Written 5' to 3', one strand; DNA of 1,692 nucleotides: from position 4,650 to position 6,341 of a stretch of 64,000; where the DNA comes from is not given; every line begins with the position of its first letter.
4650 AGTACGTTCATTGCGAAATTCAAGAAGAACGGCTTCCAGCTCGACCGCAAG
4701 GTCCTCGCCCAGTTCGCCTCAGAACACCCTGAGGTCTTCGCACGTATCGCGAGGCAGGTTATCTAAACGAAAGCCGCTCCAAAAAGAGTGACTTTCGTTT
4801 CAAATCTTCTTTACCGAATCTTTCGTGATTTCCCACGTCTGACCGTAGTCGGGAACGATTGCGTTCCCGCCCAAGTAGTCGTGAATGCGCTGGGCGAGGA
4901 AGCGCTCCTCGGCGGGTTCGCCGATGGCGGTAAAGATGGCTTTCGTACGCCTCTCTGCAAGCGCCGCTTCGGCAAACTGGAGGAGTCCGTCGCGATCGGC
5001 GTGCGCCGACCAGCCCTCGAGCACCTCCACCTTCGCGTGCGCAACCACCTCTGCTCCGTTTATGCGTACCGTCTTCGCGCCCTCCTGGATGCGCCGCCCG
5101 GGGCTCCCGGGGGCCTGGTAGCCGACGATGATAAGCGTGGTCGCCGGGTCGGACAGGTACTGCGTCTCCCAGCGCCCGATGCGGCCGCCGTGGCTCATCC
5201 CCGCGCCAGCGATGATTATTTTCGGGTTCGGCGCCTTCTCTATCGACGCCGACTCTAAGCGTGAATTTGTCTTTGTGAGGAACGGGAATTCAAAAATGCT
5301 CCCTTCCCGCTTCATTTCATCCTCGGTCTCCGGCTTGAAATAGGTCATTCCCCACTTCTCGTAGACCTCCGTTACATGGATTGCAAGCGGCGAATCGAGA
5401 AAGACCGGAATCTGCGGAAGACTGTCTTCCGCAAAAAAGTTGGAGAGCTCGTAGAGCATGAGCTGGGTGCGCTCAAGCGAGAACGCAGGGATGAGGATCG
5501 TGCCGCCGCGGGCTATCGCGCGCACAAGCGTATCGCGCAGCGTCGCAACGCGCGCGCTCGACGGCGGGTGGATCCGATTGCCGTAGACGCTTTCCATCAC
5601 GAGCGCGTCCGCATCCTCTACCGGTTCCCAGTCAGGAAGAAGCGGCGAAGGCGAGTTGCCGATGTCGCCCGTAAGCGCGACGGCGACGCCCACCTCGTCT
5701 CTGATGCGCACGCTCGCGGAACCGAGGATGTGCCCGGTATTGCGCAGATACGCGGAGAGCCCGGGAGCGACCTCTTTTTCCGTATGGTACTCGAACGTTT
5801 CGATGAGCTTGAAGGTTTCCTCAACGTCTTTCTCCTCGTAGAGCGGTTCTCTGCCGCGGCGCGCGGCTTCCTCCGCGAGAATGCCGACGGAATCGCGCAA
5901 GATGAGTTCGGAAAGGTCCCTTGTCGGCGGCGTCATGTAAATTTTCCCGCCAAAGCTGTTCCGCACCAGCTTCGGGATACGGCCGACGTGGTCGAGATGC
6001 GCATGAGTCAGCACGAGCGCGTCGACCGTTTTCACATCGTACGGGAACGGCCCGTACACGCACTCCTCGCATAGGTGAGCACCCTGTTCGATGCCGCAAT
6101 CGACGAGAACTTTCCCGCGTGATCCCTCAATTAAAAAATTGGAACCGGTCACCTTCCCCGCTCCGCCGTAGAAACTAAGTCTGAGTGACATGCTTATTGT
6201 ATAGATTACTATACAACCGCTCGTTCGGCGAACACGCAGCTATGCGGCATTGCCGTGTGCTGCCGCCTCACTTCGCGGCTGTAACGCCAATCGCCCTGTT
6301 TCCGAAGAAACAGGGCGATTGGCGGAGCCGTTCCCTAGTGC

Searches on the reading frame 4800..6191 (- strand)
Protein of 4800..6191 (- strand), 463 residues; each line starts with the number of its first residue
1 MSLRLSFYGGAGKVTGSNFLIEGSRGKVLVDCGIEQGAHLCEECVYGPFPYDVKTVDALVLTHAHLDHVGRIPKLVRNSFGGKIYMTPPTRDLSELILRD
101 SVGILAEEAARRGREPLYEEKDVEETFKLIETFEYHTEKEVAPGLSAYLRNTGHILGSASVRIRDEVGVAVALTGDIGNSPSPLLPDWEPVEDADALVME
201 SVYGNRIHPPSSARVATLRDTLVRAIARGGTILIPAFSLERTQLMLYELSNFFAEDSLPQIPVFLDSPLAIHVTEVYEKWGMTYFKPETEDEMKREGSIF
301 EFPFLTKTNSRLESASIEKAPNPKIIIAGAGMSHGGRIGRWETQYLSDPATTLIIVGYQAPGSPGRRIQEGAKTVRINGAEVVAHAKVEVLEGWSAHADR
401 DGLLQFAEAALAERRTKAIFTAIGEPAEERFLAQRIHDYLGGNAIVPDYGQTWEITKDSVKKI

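Call 3: search_protein_families(library=pfam, proteins=[window:4800-6191:-])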
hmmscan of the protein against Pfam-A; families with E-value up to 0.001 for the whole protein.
window:4800-6191:- (463 aa): 6 families
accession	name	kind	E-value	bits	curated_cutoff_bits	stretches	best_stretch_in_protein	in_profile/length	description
PF10996.14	Beta-Casp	-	2.5e-26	93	27.7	1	242-368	1-120/120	Beta-Casp domain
PF00753.33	Lactamase_B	-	3e-12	47.3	22.7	1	15-188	5-161/196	Metallo-beta-lactamase superfamily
PF16661.11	Lactamase_B_6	-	7.1e-09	35.7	27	1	26-166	7-152/193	Metallo-beta-lactamase superfamily domain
PF07521.17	RMMBL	-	1.3e-06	28.7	21.6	1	385-447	5-63/63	Zn-dependent metallo-hydrolase RNA specificity domain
PF12706.13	Lactamase_B_2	-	3.6e-06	27.2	27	1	28-92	3-68/200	Beta-lactamase superfamily domain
PF23023.1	Anti-Pycsar_Apyc1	-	0.00033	20.6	50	1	12-161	16-153/250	Anti-Pycsar protein Apyc1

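Call 30: find_encoding_contigs(protein=window:4800-6191:-, flank=3000, max_places=6)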
Protein window:4800-6191:- (463 aa): 1 contig read that carries it; 1 place shown.
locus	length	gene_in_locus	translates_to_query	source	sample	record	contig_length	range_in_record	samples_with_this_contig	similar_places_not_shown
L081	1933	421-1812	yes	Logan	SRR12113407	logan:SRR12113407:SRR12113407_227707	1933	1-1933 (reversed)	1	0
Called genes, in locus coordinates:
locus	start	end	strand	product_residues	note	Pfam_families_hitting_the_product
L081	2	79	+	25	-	?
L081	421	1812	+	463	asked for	PF00753:Lactamase_B, PF23023:Anti-Pycsar_Apyc1, PF12706:Lactamase_B_2 (faint), PF16661:Lactamase_B_6, PF10996:Beta-Casp, PF07521:RMMBL (weak)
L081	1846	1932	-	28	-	?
